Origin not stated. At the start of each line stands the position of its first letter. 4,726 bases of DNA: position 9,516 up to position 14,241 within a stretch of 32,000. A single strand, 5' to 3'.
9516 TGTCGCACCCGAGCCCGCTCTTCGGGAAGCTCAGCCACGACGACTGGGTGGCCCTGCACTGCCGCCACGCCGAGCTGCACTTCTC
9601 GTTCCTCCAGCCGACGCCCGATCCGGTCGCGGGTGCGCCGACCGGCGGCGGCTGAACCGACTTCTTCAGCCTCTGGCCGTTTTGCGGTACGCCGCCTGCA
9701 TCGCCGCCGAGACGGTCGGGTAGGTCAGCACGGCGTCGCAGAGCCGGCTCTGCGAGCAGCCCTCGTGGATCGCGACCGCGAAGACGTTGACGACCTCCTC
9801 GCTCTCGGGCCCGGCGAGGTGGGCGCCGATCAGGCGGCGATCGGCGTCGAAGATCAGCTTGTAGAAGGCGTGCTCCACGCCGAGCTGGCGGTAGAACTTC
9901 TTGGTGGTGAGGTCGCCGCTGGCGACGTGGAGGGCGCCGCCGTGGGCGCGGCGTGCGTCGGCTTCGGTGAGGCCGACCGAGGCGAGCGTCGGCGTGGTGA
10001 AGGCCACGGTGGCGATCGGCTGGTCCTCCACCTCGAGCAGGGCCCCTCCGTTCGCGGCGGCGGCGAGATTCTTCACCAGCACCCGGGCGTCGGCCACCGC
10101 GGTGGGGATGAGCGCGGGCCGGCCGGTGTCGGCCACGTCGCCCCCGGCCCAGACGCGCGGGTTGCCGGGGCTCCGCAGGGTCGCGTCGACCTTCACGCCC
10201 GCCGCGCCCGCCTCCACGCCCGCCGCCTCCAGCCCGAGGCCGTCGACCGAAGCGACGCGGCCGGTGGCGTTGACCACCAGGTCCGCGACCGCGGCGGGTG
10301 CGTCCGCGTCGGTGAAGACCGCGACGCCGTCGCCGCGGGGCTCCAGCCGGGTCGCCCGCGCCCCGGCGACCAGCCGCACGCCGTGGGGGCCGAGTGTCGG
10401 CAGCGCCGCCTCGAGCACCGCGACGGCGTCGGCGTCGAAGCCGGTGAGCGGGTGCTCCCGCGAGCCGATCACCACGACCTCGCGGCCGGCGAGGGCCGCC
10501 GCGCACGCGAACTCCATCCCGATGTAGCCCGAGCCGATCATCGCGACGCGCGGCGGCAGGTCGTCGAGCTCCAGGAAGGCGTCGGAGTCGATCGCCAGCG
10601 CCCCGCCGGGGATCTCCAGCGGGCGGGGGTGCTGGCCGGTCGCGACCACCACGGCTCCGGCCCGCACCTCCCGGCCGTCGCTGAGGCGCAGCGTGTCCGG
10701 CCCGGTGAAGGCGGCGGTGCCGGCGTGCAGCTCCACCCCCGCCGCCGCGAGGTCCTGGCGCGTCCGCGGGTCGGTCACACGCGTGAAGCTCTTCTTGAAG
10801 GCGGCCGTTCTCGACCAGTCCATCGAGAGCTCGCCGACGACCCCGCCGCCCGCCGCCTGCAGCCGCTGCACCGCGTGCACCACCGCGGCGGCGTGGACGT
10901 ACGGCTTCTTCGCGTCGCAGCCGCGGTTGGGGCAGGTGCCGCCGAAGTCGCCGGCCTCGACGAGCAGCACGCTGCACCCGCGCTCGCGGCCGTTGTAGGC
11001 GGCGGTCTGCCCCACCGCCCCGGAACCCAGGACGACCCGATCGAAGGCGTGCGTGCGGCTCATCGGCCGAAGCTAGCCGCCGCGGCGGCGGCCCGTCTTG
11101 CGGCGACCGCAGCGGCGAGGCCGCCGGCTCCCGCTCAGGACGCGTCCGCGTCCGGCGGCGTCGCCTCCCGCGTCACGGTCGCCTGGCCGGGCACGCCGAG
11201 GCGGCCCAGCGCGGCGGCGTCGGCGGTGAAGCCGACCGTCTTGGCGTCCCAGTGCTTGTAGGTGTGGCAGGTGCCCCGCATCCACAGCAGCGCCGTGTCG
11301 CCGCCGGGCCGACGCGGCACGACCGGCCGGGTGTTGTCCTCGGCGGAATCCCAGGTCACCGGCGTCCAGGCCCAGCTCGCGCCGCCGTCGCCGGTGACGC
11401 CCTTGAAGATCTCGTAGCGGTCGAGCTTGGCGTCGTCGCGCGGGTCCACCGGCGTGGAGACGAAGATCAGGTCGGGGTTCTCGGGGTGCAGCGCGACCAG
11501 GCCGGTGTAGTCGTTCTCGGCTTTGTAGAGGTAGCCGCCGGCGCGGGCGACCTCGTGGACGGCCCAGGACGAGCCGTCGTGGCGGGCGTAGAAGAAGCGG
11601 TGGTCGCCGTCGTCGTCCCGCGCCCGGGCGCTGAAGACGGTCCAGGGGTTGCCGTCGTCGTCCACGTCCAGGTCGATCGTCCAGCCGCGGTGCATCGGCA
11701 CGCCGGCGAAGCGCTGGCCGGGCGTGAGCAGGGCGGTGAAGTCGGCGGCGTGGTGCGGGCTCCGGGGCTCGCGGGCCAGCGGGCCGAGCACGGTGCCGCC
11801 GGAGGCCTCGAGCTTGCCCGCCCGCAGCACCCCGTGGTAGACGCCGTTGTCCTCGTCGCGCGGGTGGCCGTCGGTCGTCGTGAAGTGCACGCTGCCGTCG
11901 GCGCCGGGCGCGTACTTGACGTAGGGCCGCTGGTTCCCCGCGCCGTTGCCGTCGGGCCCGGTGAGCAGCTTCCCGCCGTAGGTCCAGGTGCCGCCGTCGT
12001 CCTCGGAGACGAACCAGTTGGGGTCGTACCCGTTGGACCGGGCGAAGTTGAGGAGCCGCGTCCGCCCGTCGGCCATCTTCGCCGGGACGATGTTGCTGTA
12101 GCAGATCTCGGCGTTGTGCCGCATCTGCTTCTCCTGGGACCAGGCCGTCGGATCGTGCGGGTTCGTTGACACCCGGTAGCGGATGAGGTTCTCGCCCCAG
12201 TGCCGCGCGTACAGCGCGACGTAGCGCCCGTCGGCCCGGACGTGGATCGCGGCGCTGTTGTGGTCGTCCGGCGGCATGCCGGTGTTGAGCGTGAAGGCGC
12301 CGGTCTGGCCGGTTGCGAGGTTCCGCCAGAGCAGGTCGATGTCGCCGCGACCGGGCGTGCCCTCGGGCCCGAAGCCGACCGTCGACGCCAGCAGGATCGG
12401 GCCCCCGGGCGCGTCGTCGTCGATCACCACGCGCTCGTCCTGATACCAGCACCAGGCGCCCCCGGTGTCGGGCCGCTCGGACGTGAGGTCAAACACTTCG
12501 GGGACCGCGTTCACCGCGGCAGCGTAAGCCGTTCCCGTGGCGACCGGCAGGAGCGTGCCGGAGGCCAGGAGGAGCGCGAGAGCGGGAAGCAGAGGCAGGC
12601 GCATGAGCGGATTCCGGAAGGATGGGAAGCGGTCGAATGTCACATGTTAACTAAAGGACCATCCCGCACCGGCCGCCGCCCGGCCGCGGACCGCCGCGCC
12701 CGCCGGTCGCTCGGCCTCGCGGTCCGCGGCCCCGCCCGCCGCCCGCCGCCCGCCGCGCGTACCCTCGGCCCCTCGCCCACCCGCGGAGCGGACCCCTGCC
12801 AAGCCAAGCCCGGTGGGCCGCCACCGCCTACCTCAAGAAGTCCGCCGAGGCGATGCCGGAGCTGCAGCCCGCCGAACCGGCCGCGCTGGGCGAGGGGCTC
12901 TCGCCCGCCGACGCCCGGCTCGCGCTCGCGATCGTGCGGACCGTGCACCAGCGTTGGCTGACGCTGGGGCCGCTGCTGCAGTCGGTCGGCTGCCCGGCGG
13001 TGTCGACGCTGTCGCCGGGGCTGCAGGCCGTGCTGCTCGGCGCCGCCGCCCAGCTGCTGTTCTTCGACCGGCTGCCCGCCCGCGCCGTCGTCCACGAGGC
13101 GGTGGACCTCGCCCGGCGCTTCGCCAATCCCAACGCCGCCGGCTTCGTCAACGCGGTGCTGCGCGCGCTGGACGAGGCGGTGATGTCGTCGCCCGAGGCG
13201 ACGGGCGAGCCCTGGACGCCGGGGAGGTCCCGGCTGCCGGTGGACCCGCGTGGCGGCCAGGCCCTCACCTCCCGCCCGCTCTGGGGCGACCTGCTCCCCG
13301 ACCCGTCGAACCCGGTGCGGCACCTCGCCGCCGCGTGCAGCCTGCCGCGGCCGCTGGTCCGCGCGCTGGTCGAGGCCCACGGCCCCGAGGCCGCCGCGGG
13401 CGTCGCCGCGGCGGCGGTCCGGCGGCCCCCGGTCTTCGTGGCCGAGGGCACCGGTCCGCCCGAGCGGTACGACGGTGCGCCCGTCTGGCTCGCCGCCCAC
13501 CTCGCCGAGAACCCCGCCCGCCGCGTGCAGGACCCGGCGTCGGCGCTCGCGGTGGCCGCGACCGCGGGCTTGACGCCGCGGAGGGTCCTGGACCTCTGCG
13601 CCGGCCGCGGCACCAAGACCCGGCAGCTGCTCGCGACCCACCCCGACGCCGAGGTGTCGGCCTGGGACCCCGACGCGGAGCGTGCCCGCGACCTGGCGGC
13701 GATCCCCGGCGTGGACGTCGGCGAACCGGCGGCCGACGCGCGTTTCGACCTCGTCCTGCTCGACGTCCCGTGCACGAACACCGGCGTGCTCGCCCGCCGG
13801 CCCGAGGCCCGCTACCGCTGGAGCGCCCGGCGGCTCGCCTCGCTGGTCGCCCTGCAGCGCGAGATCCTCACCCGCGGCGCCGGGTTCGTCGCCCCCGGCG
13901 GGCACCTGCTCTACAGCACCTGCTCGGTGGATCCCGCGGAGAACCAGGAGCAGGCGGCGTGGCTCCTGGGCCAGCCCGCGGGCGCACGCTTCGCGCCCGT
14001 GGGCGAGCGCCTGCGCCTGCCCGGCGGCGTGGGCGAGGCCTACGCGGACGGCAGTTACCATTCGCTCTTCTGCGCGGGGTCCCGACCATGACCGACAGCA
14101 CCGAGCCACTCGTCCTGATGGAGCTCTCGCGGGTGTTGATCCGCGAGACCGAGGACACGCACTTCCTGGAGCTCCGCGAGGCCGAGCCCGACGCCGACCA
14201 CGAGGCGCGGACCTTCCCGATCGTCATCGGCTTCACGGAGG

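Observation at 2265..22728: Dispersed 46-bp palindromic element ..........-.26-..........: four perfect copies, all intergenic, identical spacing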

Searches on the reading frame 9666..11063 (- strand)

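Call 11: search_protein_families(library=pfam, proteins=[window:9666-11063:-])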
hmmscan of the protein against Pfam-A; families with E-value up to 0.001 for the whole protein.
window:9666-11063:- (465 aa): 7 families
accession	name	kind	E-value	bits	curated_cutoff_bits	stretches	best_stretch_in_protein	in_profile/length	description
PF07992.20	Pyr_redox_2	-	1.3e-44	153.2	26.1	1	8-326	2-291/291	Pyridine nucleotide-disulphide oxidoreductase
PF02852.28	Pyr_redox_dim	-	2.2e-20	73.3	25.3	1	350-458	1-109/110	Pyridine nucleotide-disulphide oxidoreductase, dimerisation domain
PF00070.33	Pyr_redox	-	1.3e-14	54.9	22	1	172-247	1-74/82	Pyridine nucleotide-disulphide oxidoreductase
PF13450.12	NAD_binding_8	-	3.3e-07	30.9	21.9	1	11-47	1-38/68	NAD(P)-binding Rossmann-like domain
PF01266.30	DAO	-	1.1e-06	28.8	27.9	1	10-43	3-38/353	FAD dependent oxidoreductase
PF13738.12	Pyr_redox_3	-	2.5e-05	24.1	30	1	130-273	120-271/305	Pyridine nucleotide-disulphide oxidoreductase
PF03721.20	UDPG_MGDP_dh_N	-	0.00059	19.9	27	0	172-224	2-54/187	UDP-glucose/GDP-mannose dehydrogenase family, NAD binding domain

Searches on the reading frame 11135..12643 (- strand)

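Call 11: search_protein_families(library=pfam, proteins=[window:11135-12643:-])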
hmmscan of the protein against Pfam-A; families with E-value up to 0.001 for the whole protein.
window:11135-12643:- (502 aa): 1 family
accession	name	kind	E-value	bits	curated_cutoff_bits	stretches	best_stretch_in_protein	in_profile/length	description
PF15892.11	BNR_4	-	4.6e-16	59.4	27.3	1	118-366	37-270/272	BNR repeat-containing family member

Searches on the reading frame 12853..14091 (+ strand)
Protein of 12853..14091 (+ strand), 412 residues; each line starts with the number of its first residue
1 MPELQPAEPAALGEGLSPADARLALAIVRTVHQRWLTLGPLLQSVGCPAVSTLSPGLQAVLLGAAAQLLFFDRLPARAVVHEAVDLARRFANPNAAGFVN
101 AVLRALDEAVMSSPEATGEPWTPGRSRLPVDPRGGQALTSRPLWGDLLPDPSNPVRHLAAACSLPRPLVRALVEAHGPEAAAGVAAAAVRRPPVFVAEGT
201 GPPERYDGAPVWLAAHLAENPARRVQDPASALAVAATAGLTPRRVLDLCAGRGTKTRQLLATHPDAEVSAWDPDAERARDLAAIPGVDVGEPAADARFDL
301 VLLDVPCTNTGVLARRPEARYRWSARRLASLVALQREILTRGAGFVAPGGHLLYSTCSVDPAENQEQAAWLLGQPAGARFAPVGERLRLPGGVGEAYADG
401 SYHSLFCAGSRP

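Call 11: search_protein_families(library=pfam, proteins=[window:12853-14091:+])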
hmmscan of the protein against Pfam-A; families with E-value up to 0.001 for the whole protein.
window:12853-14091:+ (412 aa): 2 families
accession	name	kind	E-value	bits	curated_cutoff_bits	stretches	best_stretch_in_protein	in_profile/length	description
PF01189.24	Methyltr_RsmB-F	-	6.2e-26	91.7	27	1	244-374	11-156/199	16S rRNA methyltransferase RsmB/F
PF01029.23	NusB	-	1.1e-17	65.1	23.1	1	13-106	37-131/133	NusB family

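Call 41: find_homologous_proteins(query=window:12853-14091:+, max_evalue=1e-40)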
Query window:12853-14091:+ (412 aa): 597 proteins with E <= 1e-40 among 8000 candidates; the best 120 are listed.
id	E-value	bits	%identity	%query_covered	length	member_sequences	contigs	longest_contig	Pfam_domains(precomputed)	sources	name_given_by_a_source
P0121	2.1e-265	898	100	100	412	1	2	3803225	PF01189.24,PF01029.24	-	-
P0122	3.3e-209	713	80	99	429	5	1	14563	PF01189.24,PF01029.24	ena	-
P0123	1.9e-203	694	78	100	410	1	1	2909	PF01189.24,PF01029.24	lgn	-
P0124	3.1e-199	680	77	99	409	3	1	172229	PF01189.24,PF01029.24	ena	-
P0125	3.7e-199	680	76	99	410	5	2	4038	PF01189.24,PF01029.24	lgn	-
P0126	3.0e-196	671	78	99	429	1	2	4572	PF01189.24,PF01029.24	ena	-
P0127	4.6e-159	548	73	84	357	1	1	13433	PF01189.24,PF01029.24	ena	-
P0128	5.4e-106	373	51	99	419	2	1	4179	PF01189.24,PF01029.24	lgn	-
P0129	1.5e-103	365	52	95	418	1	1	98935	PF01189.24,PF01029.24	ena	-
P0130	3.3e-100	354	51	95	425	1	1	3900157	PF01189.24,PF01029.24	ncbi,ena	-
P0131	3.7e-99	351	48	98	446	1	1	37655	PF13847.13,PF01189.24,PF01029.24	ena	-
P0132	1.2e-98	349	51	99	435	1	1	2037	PF01189.24,PF01029.24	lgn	-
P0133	1.9e-98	348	50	95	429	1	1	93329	PF01189.24,PF01029.24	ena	-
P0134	3.3e-97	344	49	99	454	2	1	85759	PF01189.24,PF01029.24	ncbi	ncbi:MAG: transcription antitermination factor NusB [Planctomycetota bacterium]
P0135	9.8e-97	343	51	99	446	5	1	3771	PF01189.24,PF01029.24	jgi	-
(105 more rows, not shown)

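Call 42: find_encoding_contigs(protein=P0124, flank=10000, max_places=2)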
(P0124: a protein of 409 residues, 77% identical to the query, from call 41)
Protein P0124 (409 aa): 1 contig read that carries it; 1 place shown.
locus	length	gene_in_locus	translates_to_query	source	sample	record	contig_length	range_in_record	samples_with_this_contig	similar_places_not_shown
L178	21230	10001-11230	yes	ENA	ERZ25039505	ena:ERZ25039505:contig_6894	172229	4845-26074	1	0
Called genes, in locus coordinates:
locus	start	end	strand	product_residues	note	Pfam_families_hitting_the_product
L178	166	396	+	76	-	-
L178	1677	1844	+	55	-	-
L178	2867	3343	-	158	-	PF12796:Ank_2, PF13606:Ank_3 (faint), PF12796:Ank_2, PF13637:Ank_4, PF13857:Ank_5, PF00023:Ank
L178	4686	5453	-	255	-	-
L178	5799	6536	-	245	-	-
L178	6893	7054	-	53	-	-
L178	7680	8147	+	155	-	-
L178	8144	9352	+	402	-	PF13565:HTH_32 (weak), PF00665:rve, PF13683:rve_3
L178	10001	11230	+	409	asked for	PF01029:NusB, PF01189:Methyltr_RsmB-F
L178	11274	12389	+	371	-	-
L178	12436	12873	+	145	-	PF02577:BFN_dom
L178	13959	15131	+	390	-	PF03422:CBM_6, PF16990:CBM_35 (weak), PF18099:CBM_35_2, PF03422:CBM_6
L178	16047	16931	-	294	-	PF03372:Exo_endo_phos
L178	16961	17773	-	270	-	PF07963:N_methyl (weak)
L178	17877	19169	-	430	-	-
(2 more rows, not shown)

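Call 43: find_encoding_contigs(protein=P0122, flank=10000, max_places=2)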
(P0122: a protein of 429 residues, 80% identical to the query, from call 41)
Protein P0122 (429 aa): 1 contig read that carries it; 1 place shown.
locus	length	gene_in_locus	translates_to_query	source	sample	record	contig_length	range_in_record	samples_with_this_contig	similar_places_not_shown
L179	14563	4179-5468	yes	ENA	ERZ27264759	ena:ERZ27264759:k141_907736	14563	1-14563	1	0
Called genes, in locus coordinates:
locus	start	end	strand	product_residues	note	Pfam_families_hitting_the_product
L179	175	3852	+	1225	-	PF00873:ACR_tran, PF02355:SecD_SecF_C (faint), PF00873:ACR_tran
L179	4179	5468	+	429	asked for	PF01029:NusB, PF01189:Methyltr_RsmB-F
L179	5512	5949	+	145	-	PF02577:BFN_dom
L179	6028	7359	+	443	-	PF14559:TPR_19 (weak)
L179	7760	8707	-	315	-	-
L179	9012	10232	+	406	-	PF03069:FmdA_AmdA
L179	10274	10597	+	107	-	PF09723:Zn_ribbon_8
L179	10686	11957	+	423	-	PF13458:Peripla_BP_6, PF13433:Peripla_BP_5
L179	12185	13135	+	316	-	PF02653:BPD_transp_2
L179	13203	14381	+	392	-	PF02653:BPD_transp_2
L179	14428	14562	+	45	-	?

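Call 57: find_encoding_contigs(protein=P0130, flank=10000, max_places=2)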
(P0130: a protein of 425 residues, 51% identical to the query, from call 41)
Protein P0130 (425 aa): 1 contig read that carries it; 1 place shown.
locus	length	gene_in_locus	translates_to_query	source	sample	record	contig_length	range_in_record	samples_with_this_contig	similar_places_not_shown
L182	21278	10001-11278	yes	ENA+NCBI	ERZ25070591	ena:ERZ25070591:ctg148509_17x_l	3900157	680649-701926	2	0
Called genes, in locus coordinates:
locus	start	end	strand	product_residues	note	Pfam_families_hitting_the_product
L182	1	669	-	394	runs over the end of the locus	-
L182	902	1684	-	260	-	PF01026:TatD_DNase (weak)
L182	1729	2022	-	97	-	-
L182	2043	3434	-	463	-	PF00275:EPSP_synthase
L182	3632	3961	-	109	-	PF00166:Cpn10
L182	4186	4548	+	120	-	-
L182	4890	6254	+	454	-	PF03721:UDPG_MGDP_dh_N, PF00984:UDPG_MGDP_dh, PF03720:UDPG_MGDP_dh_C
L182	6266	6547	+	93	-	PF06803:DUF1232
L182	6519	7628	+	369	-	PF01757:Acyl_transf_3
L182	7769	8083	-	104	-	-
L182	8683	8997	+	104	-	-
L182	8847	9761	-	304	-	PF00294:PfkB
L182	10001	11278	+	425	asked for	PF01029:NusB, PF01189:Methyltr_RsmB-F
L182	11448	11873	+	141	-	PF02577:BFN_dom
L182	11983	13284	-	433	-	-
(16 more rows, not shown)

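Call 66: find_encoding_contigs(protein=P0127, flank=10000, max_places=2)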
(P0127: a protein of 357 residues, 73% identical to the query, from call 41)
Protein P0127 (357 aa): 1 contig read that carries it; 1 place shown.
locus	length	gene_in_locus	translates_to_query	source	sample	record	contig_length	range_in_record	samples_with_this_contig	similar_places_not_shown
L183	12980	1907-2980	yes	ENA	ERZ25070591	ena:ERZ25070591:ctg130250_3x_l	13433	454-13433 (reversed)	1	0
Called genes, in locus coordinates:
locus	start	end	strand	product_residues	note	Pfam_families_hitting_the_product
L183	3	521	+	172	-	?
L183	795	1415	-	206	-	PF12836:HHH_3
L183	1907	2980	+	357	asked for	PF01029:NusB, PF01189:Methyltr_RsmB-F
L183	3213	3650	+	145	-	PF02577:BFN_dom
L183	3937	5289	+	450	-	-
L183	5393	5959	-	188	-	PF13470:PIN_3, PF26343:VapC50_C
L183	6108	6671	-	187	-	PF12728:HTH_17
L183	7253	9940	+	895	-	PF04465:DUF499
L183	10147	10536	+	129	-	PF24728:DUF7680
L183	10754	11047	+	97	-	-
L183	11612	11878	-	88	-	-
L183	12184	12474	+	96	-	-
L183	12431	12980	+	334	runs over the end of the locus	?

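Call 67: find_encoding_contigs(protein=P0126, flank=10000, max_places=3)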
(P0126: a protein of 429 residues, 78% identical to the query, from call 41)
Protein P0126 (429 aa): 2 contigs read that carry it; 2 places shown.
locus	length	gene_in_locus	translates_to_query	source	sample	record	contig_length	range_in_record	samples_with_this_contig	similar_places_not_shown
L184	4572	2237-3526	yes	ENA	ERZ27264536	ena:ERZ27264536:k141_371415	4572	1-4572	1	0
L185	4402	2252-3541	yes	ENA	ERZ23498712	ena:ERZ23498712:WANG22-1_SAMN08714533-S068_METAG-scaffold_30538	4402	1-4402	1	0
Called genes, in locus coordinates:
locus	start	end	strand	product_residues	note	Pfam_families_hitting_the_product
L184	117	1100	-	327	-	PF05721:PhyH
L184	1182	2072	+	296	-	PF02311:AraC_binding (weak), PF12833:HTH_18, PF00165:HTH_AraC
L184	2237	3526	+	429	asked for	PF01029:NusB, PF01189:Methyltr_RsmB-F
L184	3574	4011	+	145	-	PF02577:BFN_dom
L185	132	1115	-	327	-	PF05721:PhyH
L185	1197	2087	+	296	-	PF02311:AraC_binding (weak), PF12833:HTH_18, PF00165:HTH_AraC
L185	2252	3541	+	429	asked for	PF01029:NusB, PF01189:Methyltr_RsmB-F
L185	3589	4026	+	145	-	PF02577:BFN_dom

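Call 68: find_encoding_contigs(protein=P0125, flank=10000, max_places=3)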
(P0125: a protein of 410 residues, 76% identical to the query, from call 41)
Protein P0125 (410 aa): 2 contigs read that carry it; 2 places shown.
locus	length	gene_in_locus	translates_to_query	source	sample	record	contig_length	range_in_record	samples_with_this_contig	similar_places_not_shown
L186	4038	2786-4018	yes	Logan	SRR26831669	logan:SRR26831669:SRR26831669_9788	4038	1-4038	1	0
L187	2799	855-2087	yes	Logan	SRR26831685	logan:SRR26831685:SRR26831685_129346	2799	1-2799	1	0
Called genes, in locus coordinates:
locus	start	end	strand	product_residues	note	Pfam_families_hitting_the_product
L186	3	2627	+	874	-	?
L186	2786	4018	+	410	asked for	PF01029:NusB, PF01189:Methyltr_RsmB-F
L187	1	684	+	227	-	?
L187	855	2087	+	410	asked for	PF01029:NusB, PF01189:Methyltr_RsmB-F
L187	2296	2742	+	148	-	PF02577:BFN_dom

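Call 69: find_encoding_contigs(protein=P0123, flank=10000, max_places=3)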
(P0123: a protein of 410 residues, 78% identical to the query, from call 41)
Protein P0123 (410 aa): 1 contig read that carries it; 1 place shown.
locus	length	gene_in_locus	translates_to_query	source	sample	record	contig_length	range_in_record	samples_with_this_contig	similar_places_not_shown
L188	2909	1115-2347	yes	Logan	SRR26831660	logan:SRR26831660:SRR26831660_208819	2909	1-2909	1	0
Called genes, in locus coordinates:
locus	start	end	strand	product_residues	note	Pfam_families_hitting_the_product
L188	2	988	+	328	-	?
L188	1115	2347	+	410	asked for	PF01029:NusB, PF01189:Methyltr_RsmB-F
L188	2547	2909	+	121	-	?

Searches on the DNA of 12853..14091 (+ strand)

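Call 48: search_rna_families(sources=[L178, L124, L121, L122, L179], threshold=gathering)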
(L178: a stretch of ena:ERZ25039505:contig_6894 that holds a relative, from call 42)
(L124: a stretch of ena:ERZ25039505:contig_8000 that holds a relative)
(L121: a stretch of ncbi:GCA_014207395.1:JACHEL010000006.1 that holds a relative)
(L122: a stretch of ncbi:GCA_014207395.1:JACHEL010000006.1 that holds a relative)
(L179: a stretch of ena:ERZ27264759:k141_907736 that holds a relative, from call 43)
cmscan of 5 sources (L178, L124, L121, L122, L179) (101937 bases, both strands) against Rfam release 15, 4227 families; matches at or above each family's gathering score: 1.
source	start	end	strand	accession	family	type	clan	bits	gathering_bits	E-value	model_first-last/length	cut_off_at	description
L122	14328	14427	-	RF00169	Bacteria_small_SRP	Gene;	CL00003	46.3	40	1.2e-06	1-97/97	no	Bacterial small signal recognition particle RNA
